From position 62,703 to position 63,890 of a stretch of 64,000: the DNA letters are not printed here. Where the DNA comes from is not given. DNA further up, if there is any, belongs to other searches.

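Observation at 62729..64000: LexA-controlled imuA'-imuB mutasome cassette with a textbook SOS promoter (LexA box inside the -35/-10 spacer)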

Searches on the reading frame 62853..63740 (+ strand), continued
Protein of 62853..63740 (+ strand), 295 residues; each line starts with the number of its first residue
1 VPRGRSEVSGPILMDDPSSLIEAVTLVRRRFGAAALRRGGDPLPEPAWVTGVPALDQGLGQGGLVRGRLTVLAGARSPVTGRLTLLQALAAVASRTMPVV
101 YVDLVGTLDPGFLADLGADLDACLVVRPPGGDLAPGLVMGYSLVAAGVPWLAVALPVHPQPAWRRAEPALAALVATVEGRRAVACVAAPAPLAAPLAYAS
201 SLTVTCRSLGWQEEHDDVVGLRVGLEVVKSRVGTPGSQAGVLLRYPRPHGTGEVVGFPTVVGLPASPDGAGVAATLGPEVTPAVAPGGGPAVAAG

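Call 43: get_annotated_region(hit=H2, flank=6000)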
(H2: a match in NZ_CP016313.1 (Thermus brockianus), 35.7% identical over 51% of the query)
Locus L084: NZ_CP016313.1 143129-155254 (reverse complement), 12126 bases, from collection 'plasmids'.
description: Thermus brockianus strain GE-1 plasmid pTB1, complete sequence
organism: Thermus brockianus (NCBI taxid 56956)
taxonomy: Bacteria; Deinococcota; Deinococci; Thermales; Thermaceae; Thermus; Thermus brockianus
host: -; source: whole organism,environmental; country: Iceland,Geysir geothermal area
typing (MOB-suite, as given by PLSDB): non-mobilizable; replicon rep_cluster_1052
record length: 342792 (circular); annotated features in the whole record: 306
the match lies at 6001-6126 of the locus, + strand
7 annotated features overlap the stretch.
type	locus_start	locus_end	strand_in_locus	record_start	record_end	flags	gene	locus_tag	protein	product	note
CDS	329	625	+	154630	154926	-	-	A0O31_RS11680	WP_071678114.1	hypothetical protein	-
CDS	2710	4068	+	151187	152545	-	-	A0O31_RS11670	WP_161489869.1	M12 family metallopeptidase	-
CDS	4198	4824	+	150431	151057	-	-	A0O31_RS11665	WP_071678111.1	S24 family peptidase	-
CDS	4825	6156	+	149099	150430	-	-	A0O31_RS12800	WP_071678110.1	hypothetical protein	-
CDS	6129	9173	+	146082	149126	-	dnaE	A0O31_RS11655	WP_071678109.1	DNA polymerase III subunit alpha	GO:0006260 - DNA replication [Evidence IEA]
CDS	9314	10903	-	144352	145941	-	-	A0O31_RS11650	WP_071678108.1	ankyrin repeat domain-containing protein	-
CDS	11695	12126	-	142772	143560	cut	-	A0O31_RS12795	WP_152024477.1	hypothetical protein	-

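Call 45: search_protein_families(library=ncbifam, proteins=[L083:1589-4663:-, L083:5458-6240:+, L083:4722-5507:+, L084:4825-6156:+, L084:4198-4824:+, L084:6129-9173:+], max_evalue=0.001)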
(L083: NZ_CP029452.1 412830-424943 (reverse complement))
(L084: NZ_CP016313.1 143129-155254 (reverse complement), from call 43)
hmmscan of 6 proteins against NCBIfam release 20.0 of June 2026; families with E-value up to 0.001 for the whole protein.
L083:1589-4663:- (1024 aa): 13 families
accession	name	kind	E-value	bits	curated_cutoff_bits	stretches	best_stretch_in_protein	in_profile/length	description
NF049975.1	2HglutDHaseYdiJ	equivalog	0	1471.8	1350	1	1-1009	1-1017/1018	D-2-hydroxyglutarate dehydrogenase YdiJ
TIGR00387.1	glcD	equivalog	2.4e-48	165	567.9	2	55-187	1-131/413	glycolate oxidase subunit GlcD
NF008369.0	PRK11168.1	equivalog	3.1e-25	88.9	278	1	656-1008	51-397/401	anaerobic glycerol-3-phosphate dehydrogenase subunit C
NF008408.0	PRK11230.1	equivalog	3.2e-25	88.6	897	2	46-189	50-191/499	glycolate oxidase subunit GlcD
TIGR03379.1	glycerol3P_GlpC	equivalog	4.7e-12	45.4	279.9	1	660-1007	49-393/397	anaerobic glycerol-3-phosphate dehydrogenase subunit GlpC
NF053785.1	DcplphribOxDprE1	equivalog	1.3e-11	44.4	500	1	77-188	38-146/449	decaprenylphosphoryl-beta-D-ribose oxidase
NF008439.0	PRK11282.1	equivalog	1.2e-09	37.5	284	1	80-182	24-126/358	glycolate oxidase subunit GlcE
NF041226.1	BagK_FevA1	equivalog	5.3e-08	31.7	800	1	39-188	28-170/453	bagremycin/ferroverdin biosynthesis FAD-dependent oxygenase BagK/FevA1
TIGR01678.1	FAD_lactone_ox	subfamily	2.2e-06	26.9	396.8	1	44-188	7-145/438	sugar 1,4-lactone oxidase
NF008434.0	PRK11274.1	equivalog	8.1e-06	25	333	0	651-680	61-90/409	glycolate oxidase subunit GlcF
TIGR01679.1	bact_FAD_ox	subfamily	9.4e-06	24.8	292.25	1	50-181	10-132/419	FAD-linked oxidoreductase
TIGR01677.1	pln_FAD_oxido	subfamily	9.6e-05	21.1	383.1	1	94-178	77-162/560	FAD-dependent oxidoreductase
NF041227.1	BagG_FevA2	exception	0.00043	19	850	0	77-188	68-174/455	bagremycin/ferroverdin biosynthesis FAD-dependent oxygenase BagG/FevA2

L083:5458-6240:+ (260 aa): 210 families (the best 25 are shown)
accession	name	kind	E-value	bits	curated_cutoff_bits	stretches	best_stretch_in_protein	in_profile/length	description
NF007829.0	PRK10538.1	equivalog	2e-41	142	411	1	23-254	4-244/248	bifunctional NADP-dependent 3-hydroxy acid dehydrogenase/3-hydroxypropionate dehydrogenase YdfG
NF006073.0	PRK08219.1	equivalog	1.5e-38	132.8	218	1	20-246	4-225/227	SDR family oxidoreductase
NF005594.0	PRK07326.1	equivalog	3.9e-33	115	271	1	17-247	4-233/237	SDR family oxidoreductase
NF005806.0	PRK07666.1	equivalog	4e-33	114.7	286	1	20-233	8-224/239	3-ketoacyl-ACP reductase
NF009466.0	PRK12826.1-2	subfamily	4.4e-33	114.8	222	1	20-227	4-223/248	3-oxoacyl-ACP reductase FabG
NF005559.1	PRK07231.1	subfamily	6.4e-33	114.3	215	1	20-206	5-200/249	glucose 1-dehydrogenase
NF005672.0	PRK07454.1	equivalog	3.8e-32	111.4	234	1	18-234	5-225/241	SDR family oxidoreductase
NF004526.0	PRK05872.1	subfamily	1.3e-31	109.8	276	1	19-210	10-208/297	short-chain dehydrogenase/reductase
NF006565.0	PRK09072.1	equivalog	1.6e-31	109.8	238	1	20-199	6-191/265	SDR family oxidoreductase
NF005878.0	PRK07825.1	subfamily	5.8e-31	107.9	287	1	20-234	10-221/278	short chain dehydrogenase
NF004825.0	PRK06181.1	equivalog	1.2e-30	106.7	215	1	20-204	7-200/268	SDR family oxidoreductase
NF005854.0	PRK07775.1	equivalog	1.9e-30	106.1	260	1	18-242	9-249/274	SDR family oxidoreductase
NF040690.1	mycolate_SDR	equivalog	6.6e-30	104.4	380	1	19-196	8-193/265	mycolate reductase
NF004823.0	PRK06179.1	subfamily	5.7e-29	101.4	310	1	19-227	5-213/271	oxidoreductase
NF005495.0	PRK07109.1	subfamily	1.4e-28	100.2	264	1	19-199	8-199/334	SDR family oxidoreductase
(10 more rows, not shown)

L083:4722-5507:+ (261 aa): 223 families (the best 25 are shown)
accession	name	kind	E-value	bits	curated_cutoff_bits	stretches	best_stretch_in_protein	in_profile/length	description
NF004198.0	PRK05653.1-3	equivalog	1e-45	156.1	296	1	14-258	6-246/248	3-oxoacyl-ACP reductase FabG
NF005559.1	PRK07231.1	subfamily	6.1e-44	150.4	215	1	13-259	2-248/249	glucose 1-dehydrogenase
NF005309.0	PRK06841.1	subfamily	2.8e-41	141.7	286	1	12-258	12-252/255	GolD/DthD family dehydrogenase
TIGR01830.1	3oxo_ACP_reduc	equivalog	2.2e-40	138.8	297.75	1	18-257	1-237/239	3-oxoacyl-[acyl-carrier-protein] reductase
NF009468.0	PRK12826.1-4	equivalog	1.1e-39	136.6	318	1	13-259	5-248/256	SDR family oxidoreductase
NF005446.0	PRK07035.1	equivalog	1.2e-39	136.1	373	1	13-259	9-254/255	SDR family oxidoreductase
NF004791.0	PRK06138.1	equivalog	1.4e-39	135.9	312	1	13-258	3-249/252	SDR family oxidoreductase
NF005880.0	PRK07831.1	equivalog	2.8e-39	135.3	336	1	13-255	16-259/263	SDR family oxidoreductase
NF004847.0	PRK06198.1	subfamily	3.7e-39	134.6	240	1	13-250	5-247/269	oxidoreductase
NF009384.0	PRK12743.1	equivalog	3.9e-39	134.4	264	1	15-259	6-248/258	SDR family oxidoreductase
TIGR02415.1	23BDH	subfamily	3.6e-38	131.4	304.35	1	17-260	2-253/254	acetoin reductase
NF052558.1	MBtsdlDhBudC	equivalog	6.9e-38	130.6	270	1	14-258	2-241/250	meso-2,3-butanediol dehydrogenase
NF004202.0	PRK05653.2-2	equivalog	4.2e-37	128.1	333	1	13-259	5-248/259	3-oxoacyl-ACP reductase FabG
NF006070.0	PRK08213.1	subfamily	5.9e-37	127.6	279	1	13-258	10-256/259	gluconate 5-dehydrogenase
NF004818.0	PRK06172.1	equivalog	6.5e-37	127.2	336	1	13-259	5-251/253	SDR family oxidoreductase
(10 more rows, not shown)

L084:4825-6156:+ (443 aa): 3 families
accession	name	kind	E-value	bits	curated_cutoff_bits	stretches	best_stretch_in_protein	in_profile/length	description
NF003015.0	PRK03858.1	subfamily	3.9e-09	36.1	367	1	17-195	24-215/399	DNA polymerase IV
NF002882.0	PRK03348.1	equivalog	4e-05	22.6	389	1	116-195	142-219/461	DNA polymerase IV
NF002677.0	PRK02406.1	equivalog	4.1e-05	22.8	256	0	17-194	23-218/357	DNA polymerase IV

L084:4198-4824:+ (208 aa): 2 families
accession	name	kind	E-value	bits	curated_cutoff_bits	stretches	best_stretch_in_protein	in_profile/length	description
TIGR00498.1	lexA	equivalog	6.7e-27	94.4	110.95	1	3-189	4-195/203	transcriptional repressor LexA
NF007621.2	PRK10276.1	subfamily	7.2e-11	42.1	110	1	111-192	30-113/115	translesion error-prone DNA polymerase V autoproteolytic subunit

L084:6129-9173:+ (1014 aa): 13 families
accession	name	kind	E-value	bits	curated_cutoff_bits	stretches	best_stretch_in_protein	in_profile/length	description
NF004225.0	PRK05672.1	subfamily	1.3e-200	669.1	939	1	17-998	16-1017/1047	error-prone DNA polymerase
NF004226.0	PRK05673.1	equivalog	4.8e-152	508.2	1002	1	21-870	20-893/1146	DNA polymerase III subunit alpha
TIGR00594.1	polc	superfamily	2e-132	443.3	434.35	1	22-870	16-890/1022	DNA polymerase III subunit alpha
NF005298.0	PRK06826.1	equivalog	2.6e-118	396.3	1260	1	26-869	24-890/1151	DNA polymerase III subunit alpha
NF005377.0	PRK06920.1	equivalog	4.7e-102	342.6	1806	1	27-870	23-868/1108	DNA polymerase III subunit alpha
NF005582.0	PRK07279.1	equivalog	4.7e-89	299.7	1279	1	204-868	166-811/1033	DNA polymerase III subunit alpha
NF005617.0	PRK07374.1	equivalog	1e-87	295.2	1653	1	269-864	290-896/1170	DNA polymerase III subunit alpha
NF005516.0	PRK07135.1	equivalog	1.9e-80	271.3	1084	1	297-842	248-790/974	DNA polymerase III DnaE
NF004550.0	PRK05898.1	equivalog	2.1e-72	244.7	1182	1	299-761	251-707/971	DNA polymerase III subunit alpha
NF007079.0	PRK09532.1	equivalog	2.2e-60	204.9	1525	1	270-728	289-776/876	DNA polymerase III subunit alpha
NF005616.0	PRK07373.1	equivalog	4.1e-13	48.7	646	1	728-869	38-180/449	DNA polymerase III subunit alpha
NF001688.0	PRK00448.1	equivalog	7.5e-11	40.3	873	1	803-862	1377-1436/1445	PolC-type DNA polymerase III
TIGR01405.1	polC_Gram_pos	equivalog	1e-09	36.7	1043.45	0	804-862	1145-1203/1211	DNA polymerase III subunit alpha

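Call 48: search_protein_families(library=pfam, alignment_id=A2, max_evalue=10)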
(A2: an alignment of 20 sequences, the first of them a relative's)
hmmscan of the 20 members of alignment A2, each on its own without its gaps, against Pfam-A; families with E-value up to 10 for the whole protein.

A. member 1, L039:12008-12253:+ (82 aa): 0 families

B. families by the number of members that match (of 20 scanned): 4 families
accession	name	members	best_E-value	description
PF15451.11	DUF4632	3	0.046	Domain of unknown function (DUF4632)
PF24030.1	DUF7341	1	0.042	Domain of unknown function (DUF7341)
PF13550.12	Phage-tail_3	1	0.074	Putative phage tail protein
PF00674.25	DUP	1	0.31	DUP family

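Call 49: search_dna_similar(query=L039:10803-12008:+, collection=plasmids, mode=protein, max_evalue=1e-8, max_rows=40)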
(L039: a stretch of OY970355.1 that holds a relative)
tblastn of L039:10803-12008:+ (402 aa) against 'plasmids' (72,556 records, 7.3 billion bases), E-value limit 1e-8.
Records with a match: 10; places in all: 10; records where one place covers at least 80% of the query: 7.
Best place of each record, by identity: <60% 10.
By first word of the organism name: Sinorhizobium 6; Sulfitobacter 1; Azospirillum 1; Shinella 1; Oscillospiraceae 1.
By predicted mobility (MOB-suite, as given by PLSDB): non-mobilizable 8; conjugative 2.
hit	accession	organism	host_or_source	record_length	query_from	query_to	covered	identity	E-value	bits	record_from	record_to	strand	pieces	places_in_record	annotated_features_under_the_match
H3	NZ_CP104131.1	Sinorhizobium sp. K101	Phaseolus vulgaris,cell ...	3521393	18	373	89%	26.4%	4e-11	72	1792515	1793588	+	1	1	none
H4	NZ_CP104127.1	Sinorhizobium sp. M103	Phaseolus vulgaris,cell ...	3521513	18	373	89%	26.4%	4e-11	72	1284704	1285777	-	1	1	none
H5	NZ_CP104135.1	Sinorhizobium sp. C101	Phaseolus vulgaris,cell ...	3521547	18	373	89%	26.4%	4e-11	72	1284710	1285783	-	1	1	none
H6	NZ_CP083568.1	Sulfitobacter sp. W027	-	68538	18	373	89%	26.3%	1e-11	74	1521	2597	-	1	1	DNA polymerase IV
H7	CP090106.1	Sinorhizobium meliloti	Medicago,Cell culture,Plant nodule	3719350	18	373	89%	26.1%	3e-11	73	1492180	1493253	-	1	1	DNA polymerase IV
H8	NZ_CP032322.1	Azospirillum argentinense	soil sample,Agricultural field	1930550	18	336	79%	28.9%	8e-9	65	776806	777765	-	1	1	record has no annotation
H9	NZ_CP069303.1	Shinella sp. PSBB067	monoisolate,Minnesota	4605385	18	373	89%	25.5%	1e-9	68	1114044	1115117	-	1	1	none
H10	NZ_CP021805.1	Sinorhizobium meliloti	Medicago truncatula,Single Cell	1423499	18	334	79%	27.3%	5e-9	66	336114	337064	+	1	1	none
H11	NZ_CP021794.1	Sinorhizobium meliloti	Medicago sativa,Single Cell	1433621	18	334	79%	27.3%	7e-9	66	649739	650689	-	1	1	none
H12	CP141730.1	Oscillospiraceae bacterium MB08-C2-2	pure culture,feces of black soldier fly ...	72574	21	374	88%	24.4%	2e-10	71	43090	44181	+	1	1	DNA polymerase IV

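Call 50: search_dna_similar(query=L039:12399-16223:+, collection=plasmids, mode=protein, max_evalue=1e-50, max_rows=60, rows=spread)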
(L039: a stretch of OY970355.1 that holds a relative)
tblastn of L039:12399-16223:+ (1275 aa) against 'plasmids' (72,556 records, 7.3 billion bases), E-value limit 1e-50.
Records with a match: 1057; places in all: 1100; records where one place covers at least 80% of the query: 0.
Best place of each record, by identity: <60% 1057.
By first word of the organism name: Burkholderia 151; Rhizobium 143; Ralstonia 135; Agrobacterium 128; Streptomyces 87; Sinorhizobium 54; Shinella 32; Paraburkholderia 19; Roseomonas 19; Paracoccus 17; and 101 more.
By predicted mobility (MOB-suite, as given by PLSDB): non-mobilizable 431; conjugative 422; mobilizable 204.
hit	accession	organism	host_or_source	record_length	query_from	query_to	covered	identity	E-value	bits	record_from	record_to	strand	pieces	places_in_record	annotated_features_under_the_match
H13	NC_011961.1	Thermomicrobium roseum DSM 5159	-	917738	238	1062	65%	44.3%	3e-174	581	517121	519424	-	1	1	error-prone DNA polymerase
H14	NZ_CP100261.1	Burkholderia glumae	cell culture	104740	323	1243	72%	35.1%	1e-139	479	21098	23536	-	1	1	error-prone DNA polymerase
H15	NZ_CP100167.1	Burkholderia glumae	cell culture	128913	323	1243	72%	34.7%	1e-136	470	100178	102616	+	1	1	error-prone DNA polymerase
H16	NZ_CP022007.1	Burkholderia gladioli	cell culture,gladiolus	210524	323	1243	72%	34.5%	7e-142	486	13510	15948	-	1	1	error-prone DNA polymerase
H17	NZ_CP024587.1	Roseomonas sp. FDAARGOS_362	Homo sapiens,peripheral Blood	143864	393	1275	69%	33.8%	9e-123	429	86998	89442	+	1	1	error-prone DNA polymerase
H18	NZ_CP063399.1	Rhizobium sp. SL42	Amphicarpaea bracteata,Whole ...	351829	392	1275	69%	33.1%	5e-125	436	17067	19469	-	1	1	error-prone DNA polymerase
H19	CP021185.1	Rhizorhabdus wittichii DC-6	activated sludge of a wastewater ...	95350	401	1251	67%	33.5%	4e-121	424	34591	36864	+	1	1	dnaE2: error-prone DNA polymerase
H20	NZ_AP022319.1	Burkholderia sp. THE68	Togo hemipterus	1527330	426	1243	64%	33.5%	5e-121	424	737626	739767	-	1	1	none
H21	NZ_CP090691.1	Burkholderia multivorans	Homo sapiens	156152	323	1043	57%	37.5%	8e-133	459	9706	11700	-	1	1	error-prone DNA polymerase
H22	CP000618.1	Burkholderia vietnamiensis G4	-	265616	323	1041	56%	37.6%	2e-132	457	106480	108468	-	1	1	DNA polymerase III, alpha subunit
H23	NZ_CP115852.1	Pseudoroseomonas cervicalis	-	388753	393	1058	52%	38.7%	1e-112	399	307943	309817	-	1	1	error-prone DNA polymerase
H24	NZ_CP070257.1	Streptomyces californicus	DSMZ Isolate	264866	407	1263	67%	29.7%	8e-83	307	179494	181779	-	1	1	dnaE: DNA polymerase III subunit alpha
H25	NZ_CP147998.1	Neorhizobium sp. EC2-8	-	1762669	386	1058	53%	37.5%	5e-121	424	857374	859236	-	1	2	record has no annotation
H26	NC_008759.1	Polaromonas naphthalenivorans CJ2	-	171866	393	1048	51%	38.1%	5e-114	402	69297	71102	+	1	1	error-prone DNA polymerase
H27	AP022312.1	Burkholderia sp. SFA1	-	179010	393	1048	51%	37.9%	2e-120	422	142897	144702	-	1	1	dnaE2_4: error-prone DNA polymerase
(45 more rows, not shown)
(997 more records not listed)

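Call 51: get_annotated_region(hit=H13, flank=6000)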
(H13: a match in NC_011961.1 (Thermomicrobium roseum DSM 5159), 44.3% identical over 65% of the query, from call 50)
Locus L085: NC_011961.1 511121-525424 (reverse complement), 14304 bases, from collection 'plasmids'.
description: Thermomicrobium roseum DSM 5159 plasmid unnamed, complete sequence
organism: Thermomicrobium roseum DSM 5159 (NCBI taxid 309801)
taxonomy: Bacteria; Thermomicrobiota; Thermomicrobia; Thermomicrobiales; Thermomicrobiaceae; Thermomicrobium; Thermomicrobium roseum; Thermomicrobium roseum DSM 5159
host: -; source: -; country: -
typing (MOB-suite, as given by PLSDB): non-mobilizable
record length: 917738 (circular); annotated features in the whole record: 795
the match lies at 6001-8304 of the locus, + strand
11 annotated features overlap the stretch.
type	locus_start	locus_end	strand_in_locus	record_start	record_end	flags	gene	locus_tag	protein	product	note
CDS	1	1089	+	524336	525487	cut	-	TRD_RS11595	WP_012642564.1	ABC transporter ATP-binding protein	-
CDS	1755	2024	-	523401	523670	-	-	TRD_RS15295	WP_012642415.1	chromate transporter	GO:0015703 - chromate transport [Evidence IEA]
CDS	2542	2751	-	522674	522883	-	-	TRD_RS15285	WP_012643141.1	chromate transporter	GO:0015703 - chromate transport [Evidence IEA]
CDS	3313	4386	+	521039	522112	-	-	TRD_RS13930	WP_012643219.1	recombinase A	-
CDS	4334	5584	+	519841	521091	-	-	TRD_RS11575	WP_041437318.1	hypothetical protein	-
CDS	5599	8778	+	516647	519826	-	-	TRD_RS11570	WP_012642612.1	error-prone DNA polymerase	GO:0006260 - DNA replication [Evidence IEA]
CDS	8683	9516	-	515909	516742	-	-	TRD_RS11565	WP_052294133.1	potassium channel family protein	GO:0034220 - monoatomic ion transmembrane transport [Evidence IEA]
CDS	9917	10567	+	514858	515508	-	-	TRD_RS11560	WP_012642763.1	PRC-barrel domain-containing protein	-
CDS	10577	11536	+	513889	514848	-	-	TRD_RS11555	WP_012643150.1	N(4)-(beta-N-acetylglucosaminyl)-L-asparaginase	-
CDS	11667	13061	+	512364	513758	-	-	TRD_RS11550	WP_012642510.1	FAD-binding oxidoreductase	-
CDS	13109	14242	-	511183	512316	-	-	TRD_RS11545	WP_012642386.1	VIT1/CCC1 family protein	-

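Call 52: get_annotated_region(hit=H14, flank=4000)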
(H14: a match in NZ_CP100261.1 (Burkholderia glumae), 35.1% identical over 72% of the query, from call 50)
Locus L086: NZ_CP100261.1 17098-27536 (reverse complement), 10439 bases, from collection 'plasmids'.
description: Burkholderia glumae strain BGR76S plasmid p76s4p, complete sequence
organism: Burkholderia glumae (NCBI taxid 337)
taxonomy: Bacteria; Pseudomonadota; Betaproteobacteria; Burkholderiales; Burkholderiaceae; Burkholderia; Burkholderia glumae
host: -; source: cell culture; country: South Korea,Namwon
typing (MOB-suite, as given by PLSDB): mobilizable; relaxase MOBH
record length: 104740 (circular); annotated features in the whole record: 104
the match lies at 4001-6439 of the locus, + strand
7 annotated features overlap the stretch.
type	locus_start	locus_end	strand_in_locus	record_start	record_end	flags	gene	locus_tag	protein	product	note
CDS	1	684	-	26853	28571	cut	-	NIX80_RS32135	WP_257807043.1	AIPR family protein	-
CDS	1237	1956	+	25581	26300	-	imuA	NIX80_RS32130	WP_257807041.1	translesion DNA synthesis-associated protein ImuA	GO:0051782 - negative regulation of cell division [Evidence IEA]; GO:0009432 - SOS response [Evidence IEA]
CDS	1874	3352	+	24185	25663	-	-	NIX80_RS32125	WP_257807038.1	DNA polymerase Y family protein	-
CDS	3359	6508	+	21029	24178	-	-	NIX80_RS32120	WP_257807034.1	error-prone DNA polymerase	-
CDS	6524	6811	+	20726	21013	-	-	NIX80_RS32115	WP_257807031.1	hypothetical protein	-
CDS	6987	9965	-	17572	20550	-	-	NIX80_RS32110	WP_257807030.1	KAP family NTPase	-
CDS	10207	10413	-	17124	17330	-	-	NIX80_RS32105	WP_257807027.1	hypothetical protein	-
